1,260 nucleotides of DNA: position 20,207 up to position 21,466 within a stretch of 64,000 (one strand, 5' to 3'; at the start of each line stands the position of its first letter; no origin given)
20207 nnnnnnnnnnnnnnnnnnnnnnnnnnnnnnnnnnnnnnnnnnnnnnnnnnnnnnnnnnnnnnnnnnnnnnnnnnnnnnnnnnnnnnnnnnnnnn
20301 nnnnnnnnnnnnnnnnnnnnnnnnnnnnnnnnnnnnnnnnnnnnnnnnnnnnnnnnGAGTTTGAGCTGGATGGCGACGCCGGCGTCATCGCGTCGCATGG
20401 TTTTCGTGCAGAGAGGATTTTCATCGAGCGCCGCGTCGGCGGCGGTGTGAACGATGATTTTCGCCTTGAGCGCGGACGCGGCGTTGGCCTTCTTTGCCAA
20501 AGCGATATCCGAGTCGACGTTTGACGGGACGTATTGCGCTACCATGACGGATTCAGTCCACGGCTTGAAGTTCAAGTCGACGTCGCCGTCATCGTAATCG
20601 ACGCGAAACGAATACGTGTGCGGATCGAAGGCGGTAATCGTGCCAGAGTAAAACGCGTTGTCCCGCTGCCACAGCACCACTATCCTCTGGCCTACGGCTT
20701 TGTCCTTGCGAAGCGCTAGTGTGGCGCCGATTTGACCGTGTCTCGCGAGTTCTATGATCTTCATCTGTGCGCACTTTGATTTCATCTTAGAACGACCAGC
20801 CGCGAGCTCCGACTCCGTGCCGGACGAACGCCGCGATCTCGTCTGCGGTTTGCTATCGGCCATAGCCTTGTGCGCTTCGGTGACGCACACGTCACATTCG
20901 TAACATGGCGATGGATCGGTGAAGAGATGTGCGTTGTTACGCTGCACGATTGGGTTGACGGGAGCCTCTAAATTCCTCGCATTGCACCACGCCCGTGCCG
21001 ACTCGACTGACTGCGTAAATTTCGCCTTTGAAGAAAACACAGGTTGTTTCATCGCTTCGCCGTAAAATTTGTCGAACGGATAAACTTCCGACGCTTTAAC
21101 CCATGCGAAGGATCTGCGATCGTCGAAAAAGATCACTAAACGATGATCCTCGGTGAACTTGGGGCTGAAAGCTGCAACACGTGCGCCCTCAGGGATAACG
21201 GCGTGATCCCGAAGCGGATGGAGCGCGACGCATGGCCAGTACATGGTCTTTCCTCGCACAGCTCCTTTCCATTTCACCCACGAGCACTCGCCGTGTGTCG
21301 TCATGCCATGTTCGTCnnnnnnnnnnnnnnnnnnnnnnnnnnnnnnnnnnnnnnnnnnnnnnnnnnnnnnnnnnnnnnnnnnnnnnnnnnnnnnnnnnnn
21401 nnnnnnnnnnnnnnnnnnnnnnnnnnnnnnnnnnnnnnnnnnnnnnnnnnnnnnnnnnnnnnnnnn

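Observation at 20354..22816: DNA C5-methyltransferase carrying PWWP-like and Tudor-like reader modules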

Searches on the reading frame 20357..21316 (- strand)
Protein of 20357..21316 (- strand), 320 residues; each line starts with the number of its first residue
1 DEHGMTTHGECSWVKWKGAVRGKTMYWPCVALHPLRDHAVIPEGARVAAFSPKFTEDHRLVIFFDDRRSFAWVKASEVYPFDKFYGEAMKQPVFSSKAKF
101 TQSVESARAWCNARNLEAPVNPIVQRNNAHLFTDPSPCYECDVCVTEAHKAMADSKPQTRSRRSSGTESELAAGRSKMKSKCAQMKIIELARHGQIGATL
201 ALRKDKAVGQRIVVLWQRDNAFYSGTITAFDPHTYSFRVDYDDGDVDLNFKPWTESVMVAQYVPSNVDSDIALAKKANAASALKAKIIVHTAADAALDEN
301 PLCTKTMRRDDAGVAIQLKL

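Call 27: search_protein_families(library=pfam, alignment_id=A2, max_evalue=0.01)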
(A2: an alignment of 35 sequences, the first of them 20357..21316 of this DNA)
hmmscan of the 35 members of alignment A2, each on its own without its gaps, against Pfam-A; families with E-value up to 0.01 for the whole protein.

A. member 1, window:20357-21316:- (320 aa): 4 families
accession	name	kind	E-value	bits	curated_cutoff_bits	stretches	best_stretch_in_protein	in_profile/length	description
PF21743.3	PTM_DIR17_Tudor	-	4.7e-07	29.9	27.2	1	220-247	11-37/48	PTM/DIR17-like, Tudor domain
PF18359.7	Tudor_5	-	1.6e-06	28.2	31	1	208-246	3-46/53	Histone methyltransferase Tudor domain 1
PF00855.23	PWWP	-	1.2e-05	26.1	25.6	1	21-110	9-91/93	PWWP domain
PF21744.3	BAHCC1-like_Tudor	-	0.0078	16.6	28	0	208-245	9-52/69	BAHCC1-like, Tudor domain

B. families by the number of members that match (of 35 scanned): 8 families
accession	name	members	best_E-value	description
PF00145.23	DNA_methylase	33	2.1e-45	C-5 cytosine-specific DNA methylase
PF00855.23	PWWP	32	7.4e-16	PWWP domain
PF21743.3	PTM_DIR17_Tudor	15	4.7e-07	PTM/DIR17-like, Tudor domain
PF18359.7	Tudor_5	5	1.6e-06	Histone methyltransferase Tudor domain 1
PF21744.3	BAHCC1-like_Tudor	2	0.0045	BAHCC1-like, Tudor domain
PF15626.11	mono-CXXC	1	3.7e-20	single CXXC unit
PF20884.3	MUM1-like_PWWP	1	0.0028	MUM1-like, PWWP domain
PF13185.12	GAF_2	1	0.007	GAF domain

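Call 29: predict_structure(alignment_id=A2)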
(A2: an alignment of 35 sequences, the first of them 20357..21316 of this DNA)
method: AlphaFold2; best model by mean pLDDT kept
length: 320 residues; sequences in the alignment: 35
mean_pLDDT: 80.9   pTM: 0.48
mean pLDDT of the five models: 80.9, 80.6, 80.0, 79.7, 78.4
residues with pLDDT >= 90: 154; 70-90: 83; 50-70: 54; < 50: 29
segments of 3 or more residues with pLDDT < 50: 1-3, 117-128, 266-268, 298-304
pLDDT, mean of each block of 10 residues (from residue 1): 62 89 91 90 81 87 92 96 92 84 92 58 47 78 92 77 60 66 92 89 93 94 96 97 96 93 53 77 87 65 53 68
secondary structure, 60 per line:
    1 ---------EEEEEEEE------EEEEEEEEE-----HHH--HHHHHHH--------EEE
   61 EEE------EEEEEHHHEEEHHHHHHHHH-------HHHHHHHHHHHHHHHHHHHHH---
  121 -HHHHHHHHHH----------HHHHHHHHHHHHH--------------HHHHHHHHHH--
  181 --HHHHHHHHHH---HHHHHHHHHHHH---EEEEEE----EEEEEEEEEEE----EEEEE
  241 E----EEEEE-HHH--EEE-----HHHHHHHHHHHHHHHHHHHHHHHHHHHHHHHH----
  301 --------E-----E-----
elements in order: E10-17 E24-32 H43-49 E58-63 E70-74 E78-80 H81-89 H97-117 H122-131 H142-154 H169-178 H183-192 H196-207 E211-216 E221-231 E236-241 E246-250 E257-259 H265-296

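Call 32: fold_search(model_id=the predicted structure, library=pdb)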
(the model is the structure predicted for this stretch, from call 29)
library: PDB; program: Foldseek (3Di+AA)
matches with E <= 10: 956; with E <= 0.001: 2
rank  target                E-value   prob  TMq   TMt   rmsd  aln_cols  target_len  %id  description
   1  5ciu_B                4.0e-04  1.00  0.22  0.51  10.0       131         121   18  Structural basis of the recognition of H3K36me3 by DNMT3B PWWP domain (released 2016-03-30)
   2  9y4p_c                8.5e-04  1.00  0.24  0.14   9.0       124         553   16  Cryo-EM structure of DNMT3A2/3B3 in complex with H3K36me2 di-nucleosome with eight base pair linker (released 2026-02-18)
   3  7de9_A                1.0e-03  1.00  0.17  0.88   0.8        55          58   31  crystal structure of Arabidopsis RDM15 tudor domain in complex with an H3K4me1 peptide (released 2021-04-07)
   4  2x35                  1.2e-03  1.00  0.22  0.53   6.2       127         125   16  Molecular basis of Histone H3K36me3 recognition by the PWWP domain of BRPF1. (released 2010-02-02)
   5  3mo8_A                1.4e-03  1.00  0.21  0.47   6.6       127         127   15  PWWP Domain of Human Bromodomain and PHD finger-containing protein 1 In Complex with Trimethylated H3K36 Peptide (released 2010-06-02)
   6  3lyi_B                1.7e-03  1.00  0.23  0.62   4.2       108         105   21  PWWP Domain of Human Bromodomain-Containing Protein 1 (released 2010-03-16)
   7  6g3p_A                1.8e-03  1.00  0.23  0.51   5.3       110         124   17  X-ray structure of seleno-methionine labelled NSD3-PWWP1 (released 2019-06-26)
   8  1n27_MODEL_1_A        1.9e-03  1.00  0.22  0.65   7.1       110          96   15  Solution structure of the PWWP domain of mouse Hepatoma-derived growth factor, related protein 3 (released 2003-12-23)
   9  7lh9_D                2.0e-03  1.00  0.24  0.58   4.2       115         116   20  Crystal structure of BRPF2 PWWP domain in complex with DNA (released 2021-02-17)
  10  5xsl                  2.3e-03  1.00  0.20  0.68   5.1       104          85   14  Crystal structure of the PWWP domain of human hepatoma-derived growth factor (released 2018-06-20)
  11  7lh9_B                2.3e-03  1.00  0.21  0.51   5.5       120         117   18  Crystal structure of BRPF2 PWWP domain in complex with DNA (released 2021-02-17)
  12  5c6s                  2.5e-03  1.00  0.23  0.49   5.5       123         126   19  Human Bromodomain and PHD Finger Containing 1, PWWP domain in complex with XST005904a (released 2015-07-29)
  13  6iiq_B                2.7e-03  1.00  0.21  0.61   4.5       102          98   16  Complex structure of the HRP3 PWWP domain with a 16-bp TA-rich DNA (released 2019-04-24)
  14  7hgc_C                2.8e-03  1.00  0.21  0.68   4.3       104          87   15  PanDDA analysis group deposition -- Crystal structure of HRP-2 PWWP domain in complex with Z1428159350 (released 2024-11-06)
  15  6xcg_A                2.8e-03  1.00  0.21  0.43   6.0       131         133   16  Histone-lysine N-methyltransferase NSD2-PWWP1 with compound UNC6934 (released 2020-07-22)
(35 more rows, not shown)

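Call 33: search_solved_structures(query=A2, max_evalue=1, show_alignments=0)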
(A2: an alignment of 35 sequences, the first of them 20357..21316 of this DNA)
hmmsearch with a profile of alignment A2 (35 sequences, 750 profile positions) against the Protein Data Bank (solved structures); distinct sequences matched with E-value up to 1: 112 (the best 60 are shown).
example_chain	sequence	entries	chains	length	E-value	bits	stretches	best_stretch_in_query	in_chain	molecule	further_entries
2uyh_A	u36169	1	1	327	4.2e-25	91.2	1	4-166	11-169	MODIFICATION METHYLASE HHAI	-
10mh_A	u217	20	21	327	4.7e-25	91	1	4-166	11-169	PROTEIN (CYTOSINE-SPECIFIC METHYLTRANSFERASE HHAI) | HaeIII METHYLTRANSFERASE | Modification methylase HhaI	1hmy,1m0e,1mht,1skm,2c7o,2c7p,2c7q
1svu_A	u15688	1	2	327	4.7e-25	91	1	4-166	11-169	Modification methylase HhaI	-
1fjx_A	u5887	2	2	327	4.7e-25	91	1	4-166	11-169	HHAI DNA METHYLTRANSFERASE | MODIFICATION METHYLASE HHAI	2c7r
2i9k_A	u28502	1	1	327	5.8e-25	90.7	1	4-166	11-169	Modification methylase HhaI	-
2uyc_A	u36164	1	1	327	7.6e-24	87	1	4-166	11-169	MODIFICATION METHYLASE HHAI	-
2zcj_A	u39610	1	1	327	8.9e-24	86.8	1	4-166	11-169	Modification methylase HhaI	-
2z6a_A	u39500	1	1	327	1.5e-23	86.1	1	4-166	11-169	Modification methylase HhaI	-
2z6u_A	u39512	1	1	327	1.6e-23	85.9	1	4-166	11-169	Modification methylase HhaI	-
2uz4_A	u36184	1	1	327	1.7e-23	85.9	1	4-166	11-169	MODIFICATION METHYLASE HHAI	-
2z6q_A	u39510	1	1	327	2.4e-23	85.4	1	4-166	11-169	Modification methylase HhaI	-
1dct_A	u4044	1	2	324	1.4e-22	82.9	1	5-166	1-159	PROTEIN (MODIFICATION METHYLASE HAEIII)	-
3ubt_Y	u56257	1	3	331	3.1e-21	78.4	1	5-166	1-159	Modification methylase HaeIII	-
3g7u_A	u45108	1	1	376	1.6e-13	52.9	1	4-132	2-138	Cytosine-specific methyltransferase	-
7de9_A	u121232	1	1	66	4.2e-13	51.5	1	623-675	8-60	Transcriptional regulator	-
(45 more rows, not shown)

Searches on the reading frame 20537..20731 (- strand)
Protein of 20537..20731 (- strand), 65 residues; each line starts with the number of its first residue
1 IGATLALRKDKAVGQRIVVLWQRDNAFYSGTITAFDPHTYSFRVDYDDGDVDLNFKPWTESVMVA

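Call 34: search_solved_structures(query=window:20537-20731:-, max_evalue=10, show_alignments=3)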
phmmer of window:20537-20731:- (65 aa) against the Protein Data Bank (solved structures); distinct sequences matched with E-value up to 10: 25.
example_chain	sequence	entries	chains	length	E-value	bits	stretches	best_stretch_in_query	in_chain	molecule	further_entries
7de9_A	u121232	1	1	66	1.9e-06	31.1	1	10-55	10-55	Transcriptional regulator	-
3lgf_A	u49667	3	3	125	0.046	17.3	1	10-49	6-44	Tumor suppressor p53-binding protein 1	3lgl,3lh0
9gii_A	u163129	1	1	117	0.054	17.1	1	13-57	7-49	Lysine-specific demethylase 4A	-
6my0_A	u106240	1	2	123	0.06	16.9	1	11-49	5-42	TP53-binding protein 1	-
8svg_A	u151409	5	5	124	0.068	16.7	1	11-49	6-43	Tumor protein p53 binding protein 1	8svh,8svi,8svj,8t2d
2g3r_A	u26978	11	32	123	0.07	16.7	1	11-49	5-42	Tumor suppressor p53-binding protein 1 | TP53-binding protein 1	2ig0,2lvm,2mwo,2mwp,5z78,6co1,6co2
8u4u_A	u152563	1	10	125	0.08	16.5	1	11-49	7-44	TP53-binding protein 1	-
4rg2_A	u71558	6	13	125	0.084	16.5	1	12-49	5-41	Tumor suppressor p53-binding protein 1 | TP53-binding protein 1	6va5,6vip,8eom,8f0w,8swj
6upt_A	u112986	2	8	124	0.088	16.4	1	12-49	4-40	TP53-binding protein 1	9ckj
4x34_A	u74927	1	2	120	0.091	16.3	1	12-49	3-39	Tumor suppressor p53-binding protein 1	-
1ssf_A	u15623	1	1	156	0.1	16.2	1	11-49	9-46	Transformation related protein 53 binding protein 1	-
9gp4_A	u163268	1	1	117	0.11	16.1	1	13-57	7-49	Lysine-specific demethylase 4A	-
1xni_A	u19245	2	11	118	0.11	16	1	13-49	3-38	Tumor suppressor p53-binding protein 1 | TP53-binding protein 1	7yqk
4cri_A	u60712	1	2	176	0.12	16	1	11-49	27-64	TUMOR SUPPRESSOR P53-BINDING PROTEIN 1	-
5zcj_C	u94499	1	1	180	0.13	15.9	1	11-49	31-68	TP53-binding protein 1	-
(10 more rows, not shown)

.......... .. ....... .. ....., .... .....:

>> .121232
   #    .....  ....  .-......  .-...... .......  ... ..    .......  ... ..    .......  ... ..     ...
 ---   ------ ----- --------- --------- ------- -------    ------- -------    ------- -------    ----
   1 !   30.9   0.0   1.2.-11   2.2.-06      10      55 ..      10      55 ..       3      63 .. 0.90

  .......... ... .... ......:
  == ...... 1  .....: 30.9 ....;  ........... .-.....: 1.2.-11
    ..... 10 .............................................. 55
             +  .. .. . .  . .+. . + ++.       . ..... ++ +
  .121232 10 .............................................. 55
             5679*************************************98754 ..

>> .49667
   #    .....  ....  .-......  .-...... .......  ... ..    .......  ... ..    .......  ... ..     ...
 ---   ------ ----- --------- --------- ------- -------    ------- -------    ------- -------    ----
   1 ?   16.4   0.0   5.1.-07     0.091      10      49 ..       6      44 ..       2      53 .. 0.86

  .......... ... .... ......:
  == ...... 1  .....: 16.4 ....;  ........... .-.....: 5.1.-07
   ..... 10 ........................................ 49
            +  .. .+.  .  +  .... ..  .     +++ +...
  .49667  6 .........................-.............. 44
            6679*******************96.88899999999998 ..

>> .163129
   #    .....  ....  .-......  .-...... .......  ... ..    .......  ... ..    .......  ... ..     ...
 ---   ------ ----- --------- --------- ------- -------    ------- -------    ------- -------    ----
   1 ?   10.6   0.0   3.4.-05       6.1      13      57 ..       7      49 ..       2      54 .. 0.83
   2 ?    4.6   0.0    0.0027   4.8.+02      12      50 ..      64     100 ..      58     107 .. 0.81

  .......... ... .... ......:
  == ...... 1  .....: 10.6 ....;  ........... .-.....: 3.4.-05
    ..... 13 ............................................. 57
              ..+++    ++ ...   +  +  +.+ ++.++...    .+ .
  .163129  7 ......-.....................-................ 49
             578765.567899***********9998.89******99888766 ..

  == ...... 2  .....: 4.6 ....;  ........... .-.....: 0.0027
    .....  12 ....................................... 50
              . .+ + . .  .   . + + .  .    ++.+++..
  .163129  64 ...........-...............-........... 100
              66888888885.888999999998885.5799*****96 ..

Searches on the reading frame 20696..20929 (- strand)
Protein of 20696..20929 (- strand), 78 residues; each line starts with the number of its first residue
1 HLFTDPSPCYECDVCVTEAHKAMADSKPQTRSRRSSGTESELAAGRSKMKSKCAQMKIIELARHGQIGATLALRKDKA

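Call 55: search_protein_families(library=pfam, proteins=[window:20696-20929:-], max_evalue=10)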
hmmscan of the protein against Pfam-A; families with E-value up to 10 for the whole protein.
seq(78 aa): 1 family
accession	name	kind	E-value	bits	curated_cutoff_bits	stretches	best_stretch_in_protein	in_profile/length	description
PF04777.18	Evr1_Alr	-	0.036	14.9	27.6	1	9-35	36-62/93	Erv1 / Alr family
